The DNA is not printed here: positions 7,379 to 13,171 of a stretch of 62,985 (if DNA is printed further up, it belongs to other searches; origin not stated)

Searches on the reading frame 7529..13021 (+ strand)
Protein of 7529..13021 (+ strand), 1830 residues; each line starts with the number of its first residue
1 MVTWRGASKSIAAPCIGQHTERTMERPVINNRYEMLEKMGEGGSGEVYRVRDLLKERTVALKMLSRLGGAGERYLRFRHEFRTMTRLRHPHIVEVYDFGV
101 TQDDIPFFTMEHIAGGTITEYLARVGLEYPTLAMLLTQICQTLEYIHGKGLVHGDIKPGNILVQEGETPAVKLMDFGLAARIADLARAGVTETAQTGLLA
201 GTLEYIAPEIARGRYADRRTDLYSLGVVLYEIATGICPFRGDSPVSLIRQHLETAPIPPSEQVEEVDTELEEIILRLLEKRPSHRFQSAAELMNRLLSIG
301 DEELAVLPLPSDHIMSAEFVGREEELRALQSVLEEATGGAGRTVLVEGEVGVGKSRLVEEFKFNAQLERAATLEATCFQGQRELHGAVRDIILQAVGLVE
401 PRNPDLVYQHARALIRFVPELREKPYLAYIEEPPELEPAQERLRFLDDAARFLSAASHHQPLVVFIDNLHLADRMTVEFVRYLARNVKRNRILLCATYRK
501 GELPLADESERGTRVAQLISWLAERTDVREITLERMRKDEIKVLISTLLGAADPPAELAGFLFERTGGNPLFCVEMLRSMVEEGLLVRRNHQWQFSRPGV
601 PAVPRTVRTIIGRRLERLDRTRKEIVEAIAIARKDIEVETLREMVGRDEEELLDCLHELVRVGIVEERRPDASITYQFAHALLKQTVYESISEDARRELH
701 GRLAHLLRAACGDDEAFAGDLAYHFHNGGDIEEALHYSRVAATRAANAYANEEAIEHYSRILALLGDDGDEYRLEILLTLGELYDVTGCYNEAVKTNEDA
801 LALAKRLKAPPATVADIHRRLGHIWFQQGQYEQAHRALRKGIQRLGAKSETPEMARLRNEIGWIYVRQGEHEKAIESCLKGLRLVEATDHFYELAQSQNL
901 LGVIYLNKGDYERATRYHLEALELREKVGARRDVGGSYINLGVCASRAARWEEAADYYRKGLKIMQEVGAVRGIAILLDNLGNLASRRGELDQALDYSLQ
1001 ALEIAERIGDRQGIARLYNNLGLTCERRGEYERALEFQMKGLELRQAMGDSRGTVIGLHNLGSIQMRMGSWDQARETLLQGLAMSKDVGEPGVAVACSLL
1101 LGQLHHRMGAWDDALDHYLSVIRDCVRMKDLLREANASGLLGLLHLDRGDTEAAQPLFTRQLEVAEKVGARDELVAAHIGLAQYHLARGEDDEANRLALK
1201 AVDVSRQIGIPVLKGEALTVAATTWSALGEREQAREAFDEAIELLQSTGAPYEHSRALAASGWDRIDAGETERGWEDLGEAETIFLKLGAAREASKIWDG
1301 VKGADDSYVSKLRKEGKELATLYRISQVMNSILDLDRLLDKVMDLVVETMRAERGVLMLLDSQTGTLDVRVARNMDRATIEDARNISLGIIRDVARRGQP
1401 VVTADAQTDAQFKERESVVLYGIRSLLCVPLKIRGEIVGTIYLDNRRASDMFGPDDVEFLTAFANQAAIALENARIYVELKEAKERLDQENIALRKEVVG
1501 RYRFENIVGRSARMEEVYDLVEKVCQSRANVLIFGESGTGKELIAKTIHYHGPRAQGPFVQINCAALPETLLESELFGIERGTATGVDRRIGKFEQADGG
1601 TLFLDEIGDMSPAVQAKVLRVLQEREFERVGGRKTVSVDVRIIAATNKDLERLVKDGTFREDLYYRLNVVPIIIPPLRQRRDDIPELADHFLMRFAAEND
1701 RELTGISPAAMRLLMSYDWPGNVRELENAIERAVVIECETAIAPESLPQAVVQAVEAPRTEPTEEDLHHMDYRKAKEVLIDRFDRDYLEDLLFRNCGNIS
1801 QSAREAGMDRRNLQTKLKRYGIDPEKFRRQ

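Call 33: find_encoding_contigs(protein=window:7529-13021:+, flank=10000, max_places=1)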
Protein window:7529-13021:+ (1830 aa): no gene with exactly this product is on record in the collection.

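Call 36: search_protein_families(library=pfam, proteins=[window:7529-13021:+], max_evalue=0.00001)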
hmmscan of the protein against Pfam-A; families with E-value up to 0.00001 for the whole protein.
window:7529-13021:+ (1830 aa): 27 families (the best 25 are shown)
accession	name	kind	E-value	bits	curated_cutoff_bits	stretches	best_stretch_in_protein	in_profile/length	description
PF00158.32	Sigma54_activat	-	3.7e-72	241.9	20.2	1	1507-1672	1-167/168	Sigma-54 interaction domain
PF13424.12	TPR_12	-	1.4e-56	189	30.1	4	974-1046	2-76/77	Tetratricopeptide repeat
PF00069.31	Pkinase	-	3.4e-47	161.5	31.7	1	33-293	1-258/263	Protein kinase domain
PF00515.34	TPR_1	-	8.6e-34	114.4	27.8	0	896-926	2-32/34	Tetratricopeptide repeat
PF07714.23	PK_Tyr_Ser-Thr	-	1.2e-33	116.9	23.1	1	34-287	2-250/258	Protein tyrosine and serine/threonine kinase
PF07719.23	TPR_2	-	4.1e-32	108.1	27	0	815-843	1-29/34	Tetratricopeptide repeat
PF13191.12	AAA_16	-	3e-30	106.3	32.6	1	318-493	1-165/167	AAA ATPase domain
PF25601.1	AAA_lid_14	-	4.3e-28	97.4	27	1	1678-1758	1-81/87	AAA+ ATPase lid domain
PF13374.12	TPR_10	-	3.6e-26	90.8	27.5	0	895-928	2-35/42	Tetratricopeptide repeat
PF13176.12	TPR_7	-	3.9e-26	89.3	27.9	0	900-929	4-33/36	Tetratricopeptide repeat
PF17874.7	TPR_MalT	-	1.5e-25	90.6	45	3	953-1249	19-314/336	MalT-like TPR region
PF13181.12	TPR_8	-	4.1e-24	83.1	25.7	0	1015-1046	1-32/34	Tetratricopeptide repeat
PF01590.32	GAF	-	8.9e-24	85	22.4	1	1334-1471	1-133/133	GAF domain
PF14532.12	Sigma54_activ_2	-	1.2e-21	77.8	25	1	1508-1677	1-138/138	Sigma-54 interaction domain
PF13185.12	GAF_2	-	4.5e-20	72.7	28.6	1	1333-1472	2-136/136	GAF domain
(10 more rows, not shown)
